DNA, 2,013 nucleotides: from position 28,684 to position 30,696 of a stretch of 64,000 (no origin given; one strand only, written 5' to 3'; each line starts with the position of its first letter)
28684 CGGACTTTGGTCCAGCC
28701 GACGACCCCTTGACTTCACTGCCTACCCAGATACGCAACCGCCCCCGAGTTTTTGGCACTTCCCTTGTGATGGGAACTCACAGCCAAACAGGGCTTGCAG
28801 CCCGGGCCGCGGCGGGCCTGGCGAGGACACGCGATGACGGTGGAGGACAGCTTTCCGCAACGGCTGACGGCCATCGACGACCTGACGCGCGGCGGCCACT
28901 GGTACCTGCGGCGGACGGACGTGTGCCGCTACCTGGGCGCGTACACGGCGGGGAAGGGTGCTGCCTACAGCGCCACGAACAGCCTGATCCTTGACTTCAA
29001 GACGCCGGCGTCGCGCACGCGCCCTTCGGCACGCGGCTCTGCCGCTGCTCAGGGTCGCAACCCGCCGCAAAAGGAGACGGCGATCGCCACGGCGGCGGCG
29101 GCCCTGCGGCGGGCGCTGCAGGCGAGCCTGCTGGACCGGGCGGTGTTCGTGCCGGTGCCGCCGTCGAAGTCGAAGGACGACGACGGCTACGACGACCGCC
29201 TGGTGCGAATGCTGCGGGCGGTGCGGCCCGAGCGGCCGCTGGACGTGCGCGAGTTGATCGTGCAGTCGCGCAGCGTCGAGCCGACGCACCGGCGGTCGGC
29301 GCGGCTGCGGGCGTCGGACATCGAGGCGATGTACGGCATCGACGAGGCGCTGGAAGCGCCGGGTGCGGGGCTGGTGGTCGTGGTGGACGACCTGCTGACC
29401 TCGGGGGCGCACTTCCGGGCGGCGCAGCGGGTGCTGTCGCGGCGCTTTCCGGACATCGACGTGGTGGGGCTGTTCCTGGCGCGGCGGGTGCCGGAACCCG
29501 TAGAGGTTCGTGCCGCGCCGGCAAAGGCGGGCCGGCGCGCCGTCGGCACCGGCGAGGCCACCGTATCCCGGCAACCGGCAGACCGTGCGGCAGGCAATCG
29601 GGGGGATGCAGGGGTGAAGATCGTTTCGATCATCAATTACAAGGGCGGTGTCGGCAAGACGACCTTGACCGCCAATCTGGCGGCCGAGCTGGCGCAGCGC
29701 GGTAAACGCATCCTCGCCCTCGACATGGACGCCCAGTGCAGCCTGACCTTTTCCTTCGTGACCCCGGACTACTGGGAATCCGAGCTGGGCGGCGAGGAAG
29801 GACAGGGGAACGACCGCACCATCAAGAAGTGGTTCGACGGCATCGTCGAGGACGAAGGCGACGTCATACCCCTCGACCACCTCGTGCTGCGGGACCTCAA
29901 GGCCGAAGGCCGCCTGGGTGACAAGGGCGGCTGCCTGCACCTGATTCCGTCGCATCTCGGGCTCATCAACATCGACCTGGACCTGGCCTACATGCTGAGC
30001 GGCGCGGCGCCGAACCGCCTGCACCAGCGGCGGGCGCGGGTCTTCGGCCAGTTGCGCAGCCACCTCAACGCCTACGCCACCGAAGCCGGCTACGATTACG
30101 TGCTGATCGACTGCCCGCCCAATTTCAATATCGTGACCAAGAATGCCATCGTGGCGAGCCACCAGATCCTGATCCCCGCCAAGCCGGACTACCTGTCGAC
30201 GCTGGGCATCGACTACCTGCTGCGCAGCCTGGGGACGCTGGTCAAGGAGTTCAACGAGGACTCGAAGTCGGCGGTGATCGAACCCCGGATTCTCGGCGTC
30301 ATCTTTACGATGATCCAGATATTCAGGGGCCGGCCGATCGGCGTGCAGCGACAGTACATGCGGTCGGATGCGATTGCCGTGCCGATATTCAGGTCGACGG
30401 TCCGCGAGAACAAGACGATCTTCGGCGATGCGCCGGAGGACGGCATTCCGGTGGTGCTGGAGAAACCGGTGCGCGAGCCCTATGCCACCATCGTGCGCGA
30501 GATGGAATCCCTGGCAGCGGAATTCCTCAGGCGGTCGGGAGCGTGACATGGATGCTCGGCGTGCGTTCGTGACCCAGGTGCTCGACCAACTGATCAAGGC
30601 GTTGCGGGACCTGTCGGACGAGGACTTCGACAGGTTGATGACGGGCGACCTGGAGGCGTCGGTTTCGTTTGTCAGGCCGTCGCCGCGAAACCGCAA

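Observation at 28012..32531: Tight operon: PRTase::ParA-like ATPase fusion, small unknown protein and ComM/YifB, preceded by VapBC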

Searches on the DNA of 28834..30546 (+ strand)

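Call 77: search_dna_similar(query=L005:7001-8484:+, collection=ecoli_genomes, mode=distant, max_rows=10)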
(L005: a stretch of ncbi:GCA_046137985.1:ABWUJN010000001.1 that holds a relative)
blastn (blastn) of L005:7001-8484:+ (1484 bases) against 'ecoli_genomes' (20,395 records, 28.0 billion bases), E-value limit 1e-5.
Records with a match: 1267; places in all: 1310; records where one place covers at least 80% of the query: 8.
Genomes with a match: 1262 of 5426; with a place that covers at least 80% of the query: 8. Places per genome that has any: lowest 1, median 1, highest 3. On chromosomes: 1302 places; on plasmids: 8.
Best place of each record, by identity: 95-99% 120; 90-95% 1092; 80-90% 46; 60-80% 9.
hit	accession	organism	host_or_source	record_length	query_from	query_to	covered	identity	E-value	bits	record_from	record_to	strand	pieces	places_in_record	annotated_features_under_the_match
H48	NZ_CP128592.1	Escherichia coli strain VG12A2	farm environment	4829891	1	1478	100%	74.2%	0e+0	920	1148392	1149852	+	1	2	ParA family protein | hypothetical protein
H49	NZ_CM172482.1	Escherichia coli strain GZ2408P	Columba livia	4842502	1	1478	100%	74.2%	0e+0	920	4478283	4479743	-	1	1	ParA family protein | hypothetical protein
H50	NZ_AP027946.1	Escherichia coli strain VE-F10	-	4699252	1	1478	100%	74.1%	0e+0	915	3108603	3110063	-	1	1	ParA family protein | hypothetical protein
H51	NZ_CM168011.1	Escherichia coli strain PEC399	Sus scrofa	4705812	1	1478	100%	74.1%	0e+0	915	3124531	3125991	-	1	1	ParA family protein | hypothetical protein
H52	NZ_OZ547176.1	Escherichia coli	Homo sapiens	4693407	1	1478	100%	74.1%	0e+0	910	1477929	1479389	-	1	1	ParA family protein | hypothetical protein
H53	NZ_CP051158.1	Escherichia coli strain 17MR471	missing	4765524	1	1478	100%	74.0%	0e+0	906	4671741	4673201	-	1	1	ParA family protein | hypothetical protein (x2)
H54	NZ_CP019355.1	Escherichia coli strain XH988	Homo sapiens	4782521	154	1484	90%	75.6%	0e+0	927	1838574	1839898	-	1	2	ParA family protein | hypothetical protein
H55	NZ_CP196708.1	Escherichia coli strain EC77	Bovine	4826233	154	1484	90%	75.6%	0e+0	927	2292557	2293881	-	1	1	ParA family protein | hypothetical protein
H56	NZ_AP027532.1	Escherichia coli strain LR-45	Homo sapiens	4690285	1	100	7%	78.2%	2e-11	82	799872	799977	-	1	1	none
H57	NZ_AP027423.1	Escherichia coli strain EC261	Sus scrofa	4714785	1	89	6%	80.9%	8e-11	80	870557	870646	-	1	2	none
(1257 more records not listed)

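Call 78: get_annotated_region(hit=H48, flank=9000)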
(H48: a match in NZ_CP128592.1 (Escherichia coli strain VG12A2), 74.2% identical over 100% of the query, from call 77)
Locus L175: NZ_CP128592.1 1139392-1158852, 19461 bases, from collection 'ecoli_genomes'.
description: Escherichia coli strain VG12A2 chromosome, complete genome
organism: Escherichia coli strain VG12A2 (NCBI taxid 562)
replicon: chromosome; assembly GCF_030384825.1
host: -; source: farm environment; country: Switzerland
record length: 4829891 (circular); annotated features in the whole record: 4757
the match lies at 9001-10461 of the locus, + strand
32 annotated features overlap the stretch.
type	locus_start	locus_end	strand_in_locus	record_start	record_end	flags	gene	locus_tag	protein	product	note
CDS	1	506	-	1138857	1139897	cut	-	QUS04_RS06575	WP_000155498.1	site-specific integrase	-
CDS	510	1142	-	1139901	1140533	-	-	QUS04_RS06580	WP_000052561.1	phage repressor protein CI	-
CDS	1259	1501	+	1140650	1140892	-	-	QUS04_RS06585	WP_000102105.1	Rha family transcriptional regulator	-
CDS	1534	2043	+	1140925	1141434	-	-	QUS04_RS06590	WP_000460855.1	phage regulatory CII family protein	-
CDS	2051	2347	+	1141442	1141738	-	-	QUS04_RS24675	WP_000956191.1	phage filamentation protein Fil family protein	-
CDS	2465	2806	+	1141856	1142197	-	-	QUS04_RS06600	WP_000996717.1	DUF5347 domain-containing protein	-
CDS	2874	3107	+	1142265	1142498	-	-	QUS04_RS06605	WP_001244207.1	DUF2732 family protein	-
CDS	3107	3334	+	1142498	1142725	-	-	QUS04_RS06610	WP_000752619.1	TraR/DksA family transcriptional regulator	-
CDS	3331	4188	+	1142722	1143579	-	-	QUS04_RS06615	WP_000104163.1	DNA adenine methylase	-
CDS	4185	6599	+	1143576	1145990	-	-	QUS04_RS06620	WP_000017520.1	replication endonuclease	-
CDS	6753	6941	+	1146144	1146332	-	-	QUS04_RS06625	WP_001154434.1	hypothetical protein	-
CDS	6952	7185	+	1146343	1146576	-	-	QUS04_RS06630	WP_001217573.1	DinI-like family protein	-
CDS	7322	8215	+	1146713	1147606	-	-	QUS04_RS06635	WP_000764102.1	hypothetical protein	-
CDS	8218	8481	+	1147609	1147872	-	-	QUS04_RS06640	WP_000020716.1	hypothetical protein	-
CDS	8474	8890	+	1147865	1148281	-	-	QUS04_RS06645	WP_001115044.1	hypothetical protein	-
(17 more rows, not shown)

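Call 79: get_annotated_region(hit=H54, flank=9000)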
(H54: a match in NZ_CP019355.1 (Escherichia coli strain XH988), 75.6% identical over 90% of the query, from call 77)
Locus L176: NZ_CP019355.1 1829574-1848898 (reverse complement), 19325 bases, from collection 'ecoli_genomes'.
description: Escherichia coli strain XH988 chromosome, complete genome
organism: Escherichia coli strain XH988 (NCBI taxid 562)
replicon: chromosome; assembly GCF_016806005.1
host: Homo sapiens; source: Wound secretion; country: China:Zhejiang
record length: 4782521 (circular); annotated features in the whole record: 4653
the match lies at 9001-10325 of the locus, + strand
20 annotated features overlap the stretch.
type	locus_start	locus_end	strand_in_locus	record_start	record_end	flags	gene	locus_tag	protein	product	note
CDS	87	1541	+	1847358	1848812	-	amn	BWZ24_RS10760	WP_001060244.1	AMP nucleosidase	-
CDS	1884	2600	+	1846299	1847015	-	yeeN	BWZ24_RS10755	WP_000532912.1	YebC/PmpR family DNA-binding transcriptional regulator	-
tRNA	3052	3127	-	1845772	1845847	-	-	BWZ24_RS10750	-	tRNA-Asn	-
CDS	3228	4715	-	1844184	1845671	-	yeeO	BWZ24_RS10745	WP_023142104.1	toxic metabolite efflux MATE transporter YeeO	-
tRNA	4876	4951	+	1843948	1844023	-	-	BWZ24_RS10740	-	tRNA-Asn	-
CDS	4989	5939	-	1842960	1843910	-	cbl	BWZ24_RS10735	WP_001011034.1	HTH-type transcriptional regulator Cbl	-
CDS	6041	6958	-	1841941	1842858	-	nac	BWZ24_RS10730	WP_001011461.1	nitrogen assimilation transcriptional regulator NAC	-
tRNA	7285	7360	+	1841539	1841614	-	-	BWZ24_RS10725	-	tRNA-Asn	-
CDS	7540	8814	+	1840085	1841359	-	-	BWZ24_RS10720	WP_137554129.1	tyrosine-type recombinase/integrase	-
CDS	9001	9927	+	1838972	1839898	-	-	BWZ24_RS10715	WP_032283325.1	ParA family protein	-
CDS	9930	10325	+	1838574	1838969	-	-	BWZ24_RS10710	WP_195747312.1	hypothetical protein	-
CDS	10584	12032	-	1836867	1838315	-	pilV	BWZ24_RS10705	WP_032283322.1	shufflon system plasmid conjugative transfer pilus tip adhesin PilV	-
CDS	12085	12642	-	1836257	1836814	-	bfpA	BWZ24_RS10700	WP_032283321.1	type IV pilus major subunit protein BfpA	-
CDS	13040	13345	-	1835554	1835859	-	-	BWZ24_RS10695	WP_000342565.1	conjugal transfer protein TraD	-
CDS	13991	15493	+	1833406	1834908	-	mobQ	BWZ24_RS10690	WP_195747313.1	MobQ family relaxase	-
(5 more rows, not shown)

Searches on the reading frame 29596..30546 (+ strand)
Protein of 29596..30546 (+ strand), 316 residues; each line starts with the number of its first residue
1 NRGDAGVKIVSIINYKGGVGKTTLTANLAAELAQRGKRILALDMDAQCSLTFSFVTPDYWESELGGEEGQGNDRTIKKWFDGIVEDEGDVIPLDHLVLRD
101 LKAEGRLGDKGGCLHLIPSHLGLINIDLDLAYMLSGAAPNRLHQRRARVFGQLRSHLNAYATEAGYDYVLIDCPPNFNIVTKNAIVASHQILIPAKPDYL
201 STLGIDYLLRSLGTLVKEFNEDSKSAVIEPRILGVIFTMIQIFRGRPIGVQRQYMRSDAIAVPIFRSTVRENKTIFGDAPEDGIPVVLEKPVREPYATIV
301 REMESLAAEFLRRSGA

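Call 35: find_related_loci(query=A2, collection=genome_contigs, flank=8000)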
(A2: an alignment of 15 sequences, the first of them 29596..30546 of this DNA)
Query A2 (316 aa) in genome_contigs; peptide patterns used: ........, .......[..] (x = any residue, [..] = any of these).
600 stretches matched a pattern (row limit reached: there are more); 581 encode a relative of the query (tblastn E <= 1e-3); the best 80 are kept; 80 distinct loci.
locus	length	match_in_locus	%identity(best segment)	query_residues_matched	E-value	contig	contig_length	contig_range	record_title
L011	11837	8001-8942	80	3-315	3e-163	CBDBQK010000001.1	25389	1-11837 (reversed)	MAG: Caldilineaceae bacterium isolate ad17eb94-d660-40de-a9f0-e8b0122d13d2 genome assembly, contig: contig_1, whole geno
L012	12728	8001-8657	95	97-315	5e-137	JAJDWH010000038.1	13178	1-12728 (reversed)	MAG: Alphaproteobacteria bacterium isolate jk18x25bins.17 k141_799604, whole genome shotgun sequence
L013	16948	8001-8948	63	7-315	5e-129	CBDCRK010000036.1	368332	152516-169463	MAG: uncultured Candidatus Binatia bacterium isolate c14ce093-c1b4-4a9f-a633-4da5294aefe4 genome assembly, contig: conti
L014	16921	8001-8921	57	7-315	1e-111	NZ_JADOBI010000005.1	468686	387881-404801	Rahnella laticis strain SAP-17 contig5, whole genome shotgun sequence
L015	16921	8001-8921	54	7-315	3e-107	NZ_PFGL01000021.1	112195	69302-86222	MAG: Shewanella sp. CG12_big_fil_rev_8_21_14_0_65_47_15 CG12_8_21_14_0.65_scaffold_60_c, whole genome shotgun sequence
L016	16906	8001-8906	55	7-311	2e-106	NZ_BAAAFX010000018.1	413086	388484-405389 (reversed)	Tatumella terrea strain JCM 8887 sequence18, whole genome shotgun sequence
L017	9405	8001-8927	53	7-315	3e-104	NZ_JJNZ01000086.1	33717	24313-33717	Pseudoalteromonas fuliginea strain KMM 216 contig0086, whole genome shotgun sequence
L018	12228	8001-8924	54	7-315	1e-103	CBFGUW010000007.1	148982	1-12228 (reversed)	MAG TPA_asm: uncultured Saccharospirillum sp. isolate SRR17295757_binner123_Refined_96 genome assembly, contig: ERZ23398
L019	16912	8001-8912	52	7-315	2e-101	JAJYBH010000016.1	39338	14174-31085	MAG: Deltaproteobacteria bacterium isolate BP8.bin69 NODE_1203_length_39338_cov_1.831986, whole genome shotgun sequence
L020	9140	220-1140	53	7-310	5e-101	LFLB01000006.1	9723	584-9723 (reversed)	MAG: Candidatus Spongiihabitans thiooxidans isolate LS_SOB contig17866, whole genome shotgun sequence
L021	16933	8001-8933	53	7-316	2e-100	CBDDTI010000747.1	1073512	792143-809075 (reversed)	MAG: bacterium isolate 3a0c8501-ea16-4c43-bbfb-45055a769ab5 genome assembly, contig: contig_747, whole genome shotgun se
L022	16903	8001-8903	54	9-313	1e-99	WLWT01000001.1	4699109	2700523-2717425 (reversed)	MAG: Gammaproteobacteria bacterium isolate MH-Pat-all_autometa_1-5 scf7180000017258.4699109, whole genome shotgun sequen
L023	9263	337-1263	51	2-315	9e-99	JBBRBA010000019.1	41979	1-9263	MAG: Geobacterales bacterium isolate Co_metawrap_2320 Cmw_2320_k141_27235297_length_41979_cov_10.0847, whole genome shot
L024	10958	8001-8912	54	7-315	4e-98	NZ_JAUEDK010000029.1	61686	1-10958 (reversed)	Crenobacter oryzisoli strain SG2303 Scaffold29, whole genome shotgun sequence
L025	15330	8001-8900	53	7-310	7e-98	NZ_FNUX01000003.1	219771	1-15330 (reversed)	Nitrosomonas ureae strain Nm13, whole genome shotgun sequence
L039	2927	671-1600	50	4-315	4e-93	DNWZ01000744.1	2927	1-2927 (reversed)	MAG TPA_asm: Planctomycetaceae bacterium isolate UBA11397 contig_261503, whole genome shotgun sequence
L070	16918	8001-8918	48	7-313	2e-84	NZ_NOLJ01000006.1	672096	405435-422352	Nostoc sp. 'Peltigera membranacea cyanobiont' 210A scaffold6, whole genome shotgun sequence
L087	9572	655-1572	46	7-313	1e-81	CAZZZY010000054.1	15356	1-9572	MAG: uncultured Acetobacteraceae bacterium isolate Green_W.bin.2 genome assembly, contig: NODE_96_length_15356_cov_13.64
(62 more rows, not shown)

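Call 54: search_protein_families(library=pfam, proteins=[L039:83-1606:+, L070:8938-9678:+, L087:1592-2260:+], max_evalue=0.01)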
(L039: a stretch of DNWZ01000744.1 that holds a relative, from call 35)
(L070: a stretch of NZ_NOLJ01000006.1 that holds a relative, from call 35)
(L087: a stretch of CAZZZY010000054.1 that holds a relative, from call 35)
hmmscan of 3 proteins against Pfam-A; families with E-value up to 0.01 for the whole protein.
L039:83-1606:+ (507 aa): 11 families
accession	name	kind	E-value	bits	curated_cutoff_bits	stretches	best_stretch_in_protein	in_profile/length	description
PF13614.12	AAA_31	-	4.9e-37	128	27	1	200-409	1-177/177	AAA domain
PF01656.29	CbiA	-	1.9e-18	67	25.4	1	204-247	2-44/125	CobQ/CobB/MinD/ParA nucleotide binding domain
PF10609.15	ParA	-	2.2e-10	40.8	27.1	1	201-238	4-41/246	NUBPL iron-transfer P-loop NTPase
PF06564.18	CBP_BcsQ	-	4.5e-10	39.9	21.3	1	200-250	1-51/234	Cellulose biosynthesis protein BcsQ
PF02374.21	ArsA_ATPase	-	9.6e-09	35.3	24.3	1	207-247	7-47/305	Anion-transporting ATPase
PF09140.17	MipZ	-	2.2e-07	30.9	20.7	1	201-240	1-40/262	ATPase MipZ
PF00142.24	Fer4_NifH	-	0.00015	21.7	25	1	208-244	7-43/271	4Fe-4S iron sulfur cluster binding proteins, NifH/frxC family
PF16575.11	CLP1_P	-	0.00026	21.3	26.6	0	211-239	4-32/188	mRNA cleavage and polyadenylation factor CLP1 P-loop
PF07015.17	VirC1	-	0.00031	20.6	24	1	200-242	1-43/231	VirC1 protein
PF00448.28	SRP54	-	0.0031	17.6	22.7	0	211-238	11-38/196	SRP54-type protein, GTPase domain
PF03308.22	MeaB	-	0.0086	15.6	23.1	0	193-242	26-74/273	Methylmalonyl Co-A mutase-associated GTPase MeaB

L070:8938-9678:+ (246 aa): 0 families

L087:1592-2260:+ (222 aa): 0 families

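Call 59: search_protein_families(library=padloc, proteins=[L039:83-1606:+], max_evalue=0.001)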
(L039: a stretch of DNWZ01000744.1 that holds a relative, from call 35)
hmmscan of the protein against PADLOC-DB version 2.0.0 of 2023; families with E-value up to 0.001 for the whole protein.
L039:83-1606:+ (507 aa): 1 family
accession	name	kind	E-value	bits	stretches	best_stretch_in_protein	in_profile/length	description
PDLC04559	PDC-M28B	-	2.5e-08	31.4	1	197-238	125-166/438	-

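Call 62: search_protein_families(library=pfam, alignment_id=A5, max_evalue=0.00001)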
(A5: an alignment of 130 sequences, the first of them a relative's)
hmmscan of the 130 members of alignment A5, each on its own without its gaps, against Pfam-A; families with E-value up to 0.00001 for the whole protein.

A. member 1, L014:6815-7468:+ (217 aa): 1 family
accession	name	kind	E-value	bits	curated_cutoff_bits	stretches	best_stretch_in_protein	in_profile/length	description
PF01569.27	PAP2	-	2.3e-11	44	27.2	1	84-161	51-125/130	PAP2 superfamily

B. families by the number of members that match (of 130 scanned): 142 families (the first 25 are shown)
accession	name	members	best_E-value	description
PF14559.12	TPR_19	3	1.7e-09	Tetratricopeptide repeat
PF07992.20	Pyr_redox_2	2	4.8e-65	Pyridine nucleotide-disulphide oxidoreductase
PF00005.33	ABC_tran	2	5e-30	ABC transporter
PF04471.18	Mrr_cat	2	2e-29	Restriction endonuclease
PF04851.21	ResIII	2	4.5e-21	Type III restriction enzyme, res subunit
PF13738.12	Pyr_redox_3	2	2e-16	Pyridine nucleotide-disulphide oxidoreductase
PF13304.12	AAA_21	2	2.8e-12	AAA domain, putative AbiEii toxin, Type IV TA system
PF13432.12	TPR_16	2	2.7e-11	Tetratricopeptide repeat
PF13450.12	NAD_binding_8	2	5.6e-07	NAD(P)-binding Rossmann-like domain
PF02074.21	Peptidase_M32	1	4.5e-178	Carboxypeptidase Taq (M32) metallopeptidase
PF00709.27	Adenylsucc_synt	1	9.6e-178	Adenylosuccinate synthetase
PF13701.12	DDE_Tnp_1_4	1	8.2e-161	Transposase DDE domain group 1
PF00133.28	tRNA-synt_1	1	7.3e-142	tRNA synthetases class I (I, L, M and V)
PF11199.13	DUF2891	1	3e-139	Protein of unknown function (DUF2891)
PF00171.27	Aldedh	1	2.2e-118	Aldehyde dehydrogenase family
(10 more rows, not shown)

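Call 63: search_protein_families(library=padloc, alignment_id=A5, max_evalue=1e-10)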
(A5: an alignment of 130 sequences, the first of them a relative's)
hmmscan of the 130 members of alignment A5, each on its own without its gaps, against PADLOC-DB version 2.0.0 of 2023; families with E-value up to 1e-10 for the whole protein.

A. member 1, L014:6815-7468:+ (217 aa): 0 families

B. families by the number of members that match (of 130 scanned): 124 families (the first 25 are shown)
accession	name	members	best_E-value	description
PDLC04819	PDC-S02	2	9.2e-86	-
PDLC04135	mad3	2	2.5e-27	mads_3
PDLC03307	MTase_II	1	4.2e-117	Type II methyltransferase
PDLC03040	REase_I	1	6e-98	Type I restriction enzyme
PDLC00026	DruM2|DruM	1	1.5e-84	DNA cytosine methylase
PDLC04838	PDC-S04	1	1.9e-77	-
PDLC03378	MTase_II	1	4.1e-72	Type II methyltransferase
PDLC04815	PDC-S02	1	5.4e-60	-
PDLC03234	MTase_II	1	2.2e-54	Type II methyltransferase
PDLC03048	REase_I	1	4.4e-54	Type I restriction enzyme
PDLC00033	DruM2|DruM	1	3.6e-53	DNA cytosine methylase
PDLC03272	MTase_II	1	1.2e-52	Type II methyltransferase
PDLC01136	RT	1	4.6e-52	RT (reverse transcriptase)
PDLC03041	REase_I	1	4.4e-51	Type I restriction enzyme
PDLC02334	AbiTii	1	9.6e-51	AbiTii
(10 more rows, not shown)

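Call 76: search_dna_similar(query=window:29596-30546:+, collection=phages, mode=protein, max_rows=12)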
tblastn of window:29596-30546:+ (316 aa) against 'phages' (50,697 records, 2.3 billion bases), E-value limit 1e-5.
Records with a match: 63; places in all: 64; records where one place covers at least 80% of the query: 35.
Best place of each record, by identity: <60% 63.
By first word of the organism name: Bacteriophage 30; Listeria 6; Salmonella 5; Bacillus 4; Natrialba 4; Aphanizomenon 2; Enterococcus 2; Lactobacillus 2; Acinetobacter 2; Halobacterium 2; and 4 more.
By host as written in the record: - 36; Listeria monocytogenes 6; Lactobacillus sp. 2; Halobacterium salinarum strain S9 2; Bacillus subtilis BEST7003 2; Natrialba magadii ATCC 43099 2; Salmonella enterica serovar Typhimurium 2; Aphanizomenon flos-aquae 1; and 10 more.
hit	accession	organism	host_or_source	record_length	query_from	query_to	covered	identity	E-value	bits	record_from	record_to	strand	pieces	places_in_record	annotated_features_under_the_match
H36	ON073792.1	Aphanizomenon phage Yong-DA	Aphanizomenon flos-aquae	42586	8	306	95%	29.7%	2e-8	61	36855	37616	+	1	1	ParA family protein | ParB family protein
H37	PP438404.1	Aphanizomenon phage Afl-JY11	Aphanizomenon flos-aquae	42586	8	306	95%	29.7%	2e-8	61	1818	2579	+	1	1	hypothetical protein (x2)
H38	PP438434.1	Planktothrix phage Pag-JY44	Planktothrix agardhii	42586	8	306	95%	29.7%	2e-8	61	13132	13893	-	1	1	hypothetical protein (x2)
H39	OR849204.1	Listeria phage LM 4-14-1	Listeria monocytogenes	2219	3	305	96%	28.9%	2e-16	85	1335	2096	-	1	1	record has no annotation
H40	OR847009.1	Listeria phage LM 4-11-1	Listeria monocytogenes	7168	3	305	96%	28.9%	3e-16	85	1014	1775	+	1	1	record has no annotation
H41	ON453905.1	Flavonifractor phage Cormatin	Flavonifractor plautii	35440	6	316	98%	27.8%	2e-9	65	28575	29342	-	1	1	ParA-like partition protein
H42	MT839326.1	Bacteriophage sp.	human fecal samples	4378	2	315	99%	26.5%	4e-11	69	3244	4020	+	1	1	record has no annotation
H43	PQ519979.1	Enterococcus phage IME_EF3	-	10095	3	287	90%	28.5%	2e-13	77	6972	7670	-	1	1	record has no annotation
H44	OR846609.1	Enterococcus phage Efs 1-1-1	Enterococcus faecalis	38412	3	287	90%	28.5%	2e-13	77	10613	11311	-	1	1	record has no annotation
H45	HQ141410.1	Lactobacillus phage LF1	Lactobacillus sp.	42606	2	266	84%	30.3%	6e-16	84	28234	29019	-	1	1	chromosome partitioning ATPase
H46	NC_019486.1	Lactobacillus phage LF1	Lactobacillus sp.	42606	2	266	84%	30.3%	6e-16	84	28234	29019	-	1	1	ParA-like partition protein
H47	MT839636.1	Bacteriophage sp.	human fecal samples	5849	8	265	82%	30.9%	2e-19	94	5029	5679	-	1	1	record has no annotation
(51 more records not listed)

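Call 99: find_related_loci(query=A2, collection=viral_contigs, flank=6000)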
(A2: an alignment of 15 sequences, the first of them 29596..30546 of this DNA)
Query A2 (316 aa) in viral_contigs; peptide patterns used: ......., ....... (x = any residue, [..] = any of these).
48 stretches matched a pattern; 9 encode a relative of the query (tblastn E <= 1e-3); 9 distinct loci.
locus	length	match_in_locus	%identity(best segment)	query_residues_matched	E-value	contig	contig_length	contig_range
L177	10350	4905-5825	56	7-315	3e-109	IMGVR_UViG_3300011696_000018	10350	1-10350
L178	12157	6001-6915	54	7-313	3e-109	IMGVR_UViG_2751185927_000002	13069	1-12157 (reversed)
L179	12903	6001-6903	47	9-315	2e-87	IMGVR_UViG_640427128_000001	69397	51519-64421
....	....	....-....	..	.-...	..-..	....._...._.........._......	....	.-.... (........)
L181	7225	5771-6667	49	6-312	2e-84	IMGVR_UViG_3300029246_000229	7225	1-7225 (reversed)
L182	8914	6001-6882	43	7-315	1e-74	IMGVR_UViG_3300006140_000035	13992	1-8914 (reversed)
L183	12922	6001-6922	52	7-315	2e-93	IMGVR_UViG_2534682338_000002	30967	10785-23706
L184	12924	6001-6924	29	8-313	8e-28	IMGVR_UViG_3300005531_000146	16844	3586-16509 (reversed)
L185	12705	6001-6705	33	8-242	6e-27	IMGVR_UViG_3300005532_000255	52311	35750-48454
